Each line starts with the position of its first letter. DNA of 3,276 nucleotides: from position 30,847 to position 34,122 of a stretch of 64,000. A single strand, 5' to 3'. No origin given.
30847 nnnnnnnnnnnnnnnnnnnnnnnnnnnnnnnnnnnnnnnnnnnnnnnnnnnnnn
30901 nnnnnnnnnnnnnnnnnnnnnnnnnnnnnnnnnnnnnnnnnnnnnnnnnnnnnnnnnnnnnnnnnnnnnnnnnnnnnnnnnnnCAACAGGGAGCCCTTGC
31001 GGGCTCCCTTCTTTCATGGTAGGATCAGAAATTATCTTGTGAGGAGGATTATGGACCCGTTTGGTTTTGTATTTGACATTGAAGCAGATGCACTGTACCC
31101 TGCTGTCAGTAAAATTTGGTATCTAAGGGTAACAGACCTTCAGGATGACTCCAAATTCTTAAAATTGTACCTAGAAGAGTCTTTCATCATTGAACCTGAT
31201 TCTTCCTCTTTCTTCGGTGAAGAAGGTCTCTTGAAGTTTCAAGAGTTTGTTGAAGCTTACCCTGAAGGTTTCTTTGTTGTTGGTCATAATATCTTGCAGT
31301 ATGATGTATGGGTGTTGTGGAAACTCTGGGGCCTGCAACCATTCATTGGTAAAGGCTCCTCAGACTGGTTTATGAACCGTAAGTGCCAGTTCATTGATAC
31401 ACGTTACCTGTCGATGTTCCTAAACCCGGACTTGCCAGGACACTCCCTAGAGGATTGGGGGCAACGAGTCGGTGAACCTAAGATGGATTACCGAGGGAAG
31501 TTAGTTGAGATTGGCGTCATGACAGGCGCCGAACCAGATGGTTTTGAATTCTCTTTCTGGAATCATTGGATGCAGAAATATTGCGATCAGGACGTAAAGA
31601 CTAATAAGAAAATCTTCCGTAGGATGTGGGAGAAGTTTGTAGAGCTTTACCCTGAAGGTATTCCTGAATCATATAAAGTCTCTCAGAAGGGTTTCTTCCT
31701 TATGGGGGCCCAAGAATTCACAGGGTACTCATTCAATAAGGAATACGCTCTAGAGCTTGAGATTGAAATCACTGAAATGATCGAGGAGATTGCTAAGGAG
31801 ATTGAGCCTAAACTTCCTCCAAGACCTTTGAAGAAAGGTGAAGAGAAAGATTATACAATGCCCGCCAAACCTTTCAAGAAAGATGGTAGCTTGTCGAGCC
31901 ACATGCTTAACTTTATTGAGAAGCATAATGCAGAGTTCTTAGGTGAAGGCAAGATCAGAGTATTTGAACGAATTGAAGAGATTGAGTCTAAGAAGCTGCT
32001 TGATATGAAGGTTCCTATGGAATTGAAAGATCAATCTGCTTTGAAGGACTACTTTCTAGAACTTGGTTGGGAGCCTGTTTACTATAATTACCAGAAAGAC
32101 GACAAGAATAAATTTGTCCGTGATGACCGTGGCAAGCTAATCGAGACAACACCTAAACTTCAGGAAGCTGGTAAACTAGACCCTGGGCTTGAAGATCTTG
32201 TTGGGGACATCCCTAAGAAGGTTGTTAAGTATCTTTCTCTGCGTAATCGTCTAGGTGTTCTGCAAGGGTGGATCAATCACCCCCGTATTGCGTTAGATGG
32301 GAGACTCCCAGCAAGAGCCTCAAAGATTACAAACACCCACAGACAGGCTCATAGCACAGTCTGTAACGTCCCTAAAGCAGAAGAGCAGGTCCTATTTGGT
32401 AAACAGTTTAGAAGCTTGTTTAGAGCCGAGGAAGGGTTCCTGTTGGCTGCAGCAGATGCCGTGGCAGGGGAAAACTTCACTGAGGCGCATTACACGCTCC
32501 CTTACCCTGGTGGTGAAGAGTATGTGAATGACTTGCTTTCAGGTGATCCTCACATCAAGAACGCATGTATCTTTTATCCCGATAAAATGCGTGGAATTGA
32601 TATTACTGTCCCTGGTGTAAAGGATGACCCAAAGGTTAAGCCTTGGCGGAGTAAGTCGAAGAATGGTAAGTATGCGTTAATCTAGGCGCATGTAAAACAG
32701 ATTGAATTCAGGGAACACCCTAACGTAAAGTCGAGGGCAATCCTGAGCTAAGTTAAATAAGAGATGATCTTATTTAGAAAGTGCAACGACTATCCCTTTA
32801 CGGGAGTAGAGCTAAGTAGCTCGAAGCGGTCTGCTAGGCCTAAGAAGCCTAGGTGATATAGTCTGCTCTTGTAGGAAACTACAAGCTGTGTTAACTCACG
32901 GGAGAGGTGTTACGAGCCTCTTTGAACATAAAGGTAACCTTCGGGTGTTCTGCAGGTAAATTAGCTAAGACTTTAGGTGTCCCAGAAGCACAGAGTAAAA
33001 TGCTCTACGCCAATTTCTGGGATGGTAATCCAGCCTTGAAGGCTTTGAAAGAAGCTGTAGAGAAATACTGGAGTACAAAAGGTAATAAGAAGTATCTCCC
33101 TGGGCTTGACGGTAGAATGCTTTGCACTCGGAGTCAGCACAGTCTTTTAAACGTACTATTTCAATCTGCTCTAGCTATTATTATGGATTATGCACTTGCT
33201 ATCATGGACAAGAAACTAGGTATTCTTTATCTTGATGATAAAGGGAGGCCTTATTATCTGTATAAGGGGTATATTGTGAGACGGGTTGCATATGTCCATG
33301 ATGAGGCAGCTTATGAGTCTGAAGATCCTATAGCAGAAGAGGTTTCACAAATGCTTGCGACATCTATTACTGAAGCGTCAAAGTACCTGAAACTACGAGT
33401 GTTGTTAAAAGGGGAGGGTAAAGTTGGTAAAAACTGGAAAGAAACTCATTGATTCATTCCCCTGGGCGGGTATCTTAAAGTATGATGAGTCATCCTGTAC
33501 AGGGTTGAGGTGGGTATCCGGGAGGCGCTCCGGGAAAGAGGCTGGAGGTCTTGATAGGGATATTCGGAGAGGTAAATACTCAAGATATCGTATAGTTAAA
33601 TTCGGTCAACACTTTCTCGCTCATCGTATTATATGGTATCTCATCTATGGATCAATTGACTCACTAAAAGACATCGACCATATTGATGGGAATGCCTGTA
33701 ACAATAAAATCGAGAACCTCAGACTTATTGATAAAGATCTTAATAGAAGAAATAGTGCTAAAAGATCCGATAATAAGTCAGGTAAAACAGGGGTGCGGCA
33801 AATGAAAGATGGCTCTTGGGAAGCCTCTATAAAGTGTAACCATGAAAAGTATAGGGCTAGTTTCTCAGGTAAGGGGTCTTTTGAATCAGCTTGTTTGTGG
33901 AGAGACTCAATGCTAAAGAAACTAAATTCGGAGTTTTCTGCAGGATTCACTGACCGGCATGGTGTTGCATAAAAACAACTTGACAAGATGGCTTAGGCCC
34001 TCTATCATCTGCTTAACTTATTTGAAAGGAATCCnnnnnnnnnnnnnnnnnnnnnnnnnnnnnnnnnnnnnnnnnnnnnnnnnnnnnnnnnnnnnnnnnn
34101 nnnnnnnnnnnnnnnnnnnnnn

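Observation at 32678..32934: ORF-less 257-nt group I intron interrupting the family-A DNA polymerase within motif B (O-helix)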

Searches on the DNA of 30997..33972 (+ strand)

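Call 4: search_dna_similar(query=window:30997-33972:+, collection=phages, mode=near, max_rows=30)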
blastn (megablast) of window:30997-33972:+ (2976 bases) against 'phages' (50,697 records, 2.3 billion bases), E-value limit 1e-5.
No match.

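Call 5: search_dna_similar(query=window:32678-32934:+, collection=phages, mode=distant, max_rows=40)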
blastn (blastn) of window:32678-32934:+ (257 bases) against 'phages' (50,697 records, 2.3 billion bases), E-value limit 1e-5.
Records with a match: 94; places in all: 101; records where one place covers at least 80% of the query: 0.
Best place of each record, by identity: 90-95% 16; 80-90% 47; 60-80% 31.
By first word of the organism name: Staphylococcus 51; Pseudomonas 12; Vibrio 11; Escherichia 6; Pseudoalteromonas 4; Ralstonia 2; Bacillus 2; Clostridium 2; Bacteriophage 2; phage 1; and 1 more.
By host as written in the record: Staphylococcus sp. 15; Pseudomonas syringae pv. porri LMG 28495 8; Staphylococcus aureus 8; - 5; Pseudomonas syringae CC0094 4; Escherichia coli 3; Ralstonia pseudosolanacearum (NCPPB 4694) 2; Staphylococcus epidermidis 36-1 2; and 35 more.
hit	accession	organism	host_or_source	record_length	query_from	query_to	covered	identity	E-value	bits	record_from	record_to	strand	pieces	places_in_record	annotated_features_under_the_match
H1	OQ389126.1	Ralstonia phage BOESR1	Ralstonia pseudosolanacearum (NCPPB ...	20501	17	204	73%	70.0%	8e-14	82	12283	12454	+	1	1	DNA polymerase | DNA polymerase I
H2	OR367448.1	Ralstonia phage BOESR1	Ralstonia pseudosolanacearum (NCPPB ...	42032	17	204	73%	70.0%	8e-14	82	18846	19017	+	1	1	DNA polymerase | DNA polymerase I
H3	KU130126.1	Pseudomonas phage vB_PsyM_KIL1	Pseudomonas syringae pv. porri LMG 28495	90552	28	148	47%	74.4%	1e-12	80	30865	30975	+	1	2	none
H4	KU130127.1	Pseudomonas phage vB_PsyM_KIL2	Pseudomonas syringae pv. porri LMG 28495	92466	28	148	47%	74.4%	1e-12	80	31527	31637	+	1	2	none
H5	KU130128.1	Pseudomonas phage vB_PsyM_KIL3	Pseudomonas syringae pv. porri LMG 28495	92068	28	148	47%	74.4%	1e-12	80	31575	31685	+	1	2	none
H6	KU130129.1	Pseudomonas phage vB_PsyM_KIL4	Pseudomonas syringae pv. porri LMG 28495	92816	28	148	47%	74.4%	1e-12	80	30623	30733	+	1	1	none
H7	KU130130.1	Pseudomonas phage vB_PsyM_KIL5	Pseudomonas syringae pv. porri LMG 28495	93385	28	148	47%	74.4%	1e-12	80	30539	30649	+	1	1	none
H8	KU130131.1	Pseudomonas phage vB_PsyM_KIL3b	Pseudomonas syringae pv. porri LMG 28495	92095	28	148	47%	74.4%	1e-12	80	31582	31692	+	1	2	none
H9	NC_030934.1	Pseudomonas phage vB_PsyM_KIL1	Pseudomonas syringae pv. porri LMG 28495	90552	28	148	47%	74.4%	1e-12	80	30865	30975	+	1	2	none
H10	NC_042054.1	Pseudomonas phage vB_PsyM_KIL4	Pseudomonas syringae pv. porri LMG 28495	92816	28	148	47%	74.4%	1e-12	80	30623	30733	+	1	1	none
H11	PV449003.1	Bacillus phage vB_BceH_LBC2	Bacillus cereus NCCP 14796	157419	100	208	42%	75.5%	2e-8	65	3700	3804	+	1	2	none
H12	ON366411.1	Bacillus phage vB_BceH_LY2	Bacillus cereus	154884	100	208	42%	75.5%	2e-8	65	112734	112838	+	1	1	none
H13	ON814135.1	Staphylococcus phage vB_SauM-V1SA20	Staphylococcus aureus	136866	28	131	40%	78.5%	3e-13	82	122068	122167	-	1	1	hypothetical protein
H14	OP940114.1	Staphylococcus phage vB_SauM_VL10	Staphylococcus aureus ATCC43300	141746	28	131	40%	77.6%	3e-12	77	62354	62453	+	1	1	none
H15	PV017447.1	Staphylococcus phage CIFT_MFB_MRSA28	Staphylococcus aureus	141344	28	131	40%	76.6%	1e-10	73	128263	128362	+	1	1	Intron_gpI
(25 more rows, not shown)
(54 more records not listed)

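Call 12: get_annotated_region(hit=H2, flank=3000)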
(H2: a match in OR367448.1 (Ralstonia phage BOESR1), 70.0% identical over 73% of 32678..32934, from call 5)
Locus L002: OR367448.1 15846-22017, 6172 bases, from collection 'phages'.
description: Ralstonia phage BOESR1, complete genome.
organism: Ralstonia phage BOESR1 (NCBI taxid 3034917)
taxonomy: Viruses; Duplodnaviria; Heunggongvirae; Uroviricota; Caudoviricetes; Autographiviridae; Gyeongsanvirus
host: Ralstonia pseudosolanacearum (NCPPB 4694); source: -; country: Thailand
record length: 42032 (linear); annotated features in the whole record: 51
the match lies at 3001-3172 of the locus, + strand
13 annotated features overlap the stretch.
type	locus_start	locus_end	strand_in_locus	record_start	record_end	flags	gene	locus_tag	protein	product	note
CDS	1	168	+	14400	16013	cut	-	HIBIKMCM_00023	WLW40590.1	DNA primase/helicase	-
CDS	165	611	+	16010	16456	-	-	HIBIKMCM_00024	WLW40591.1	hypothetical protein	-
CDS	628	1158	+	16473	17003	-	-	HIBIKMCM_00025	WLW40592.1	nucleotidyltransferase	-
CDS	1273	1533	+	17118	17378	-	-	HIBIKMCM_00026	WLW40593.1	hypothetical protein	-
CDS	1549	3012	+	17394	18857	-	-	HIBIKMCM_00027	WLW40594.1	DNA polymerase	-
CDS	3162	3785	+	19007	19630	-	-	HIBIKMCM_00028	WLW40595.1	DNA polymerase I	-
CDS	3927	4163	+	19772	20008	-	-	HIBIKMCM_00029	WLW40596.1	HNH endonuclease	-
CDS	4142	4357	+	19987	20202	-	-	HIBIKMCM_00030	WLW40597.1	hypothetical protein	-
CDS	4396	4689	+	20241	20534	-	-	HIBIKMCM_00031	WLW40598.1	hypothetical protein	-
CDS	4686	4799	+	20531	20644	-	-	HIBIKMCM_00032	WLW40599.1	hypothetical protein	-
CDS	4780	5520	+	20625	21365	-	-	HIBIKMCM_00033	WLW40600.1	RNaseH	-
CDS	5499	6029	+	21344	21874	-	-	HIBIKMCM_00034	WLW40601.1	endolysin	endolysin; inhibits RNA polymerase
CDS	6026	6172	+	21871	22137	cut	-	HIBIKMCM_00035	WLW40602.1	hypothetical protein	-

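Call 46: build_rna_model(alignment_id=A2, structure=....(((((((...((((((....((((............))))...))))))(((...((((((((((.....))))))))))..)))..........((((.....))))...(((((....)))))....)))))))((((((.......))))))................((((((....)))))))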
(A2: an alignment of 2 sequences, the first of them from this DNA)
Model R1 built from alignment A2 (2 sequences, 191 columns); structure: as given.
model positions 191; base pairs 51; branch points 5; effective number of sequences 0.73; information 0.59 bits per position. Calibrated on 0.2 Mb of random sequence (short: E-values are rough).
structure used (alignment columns):
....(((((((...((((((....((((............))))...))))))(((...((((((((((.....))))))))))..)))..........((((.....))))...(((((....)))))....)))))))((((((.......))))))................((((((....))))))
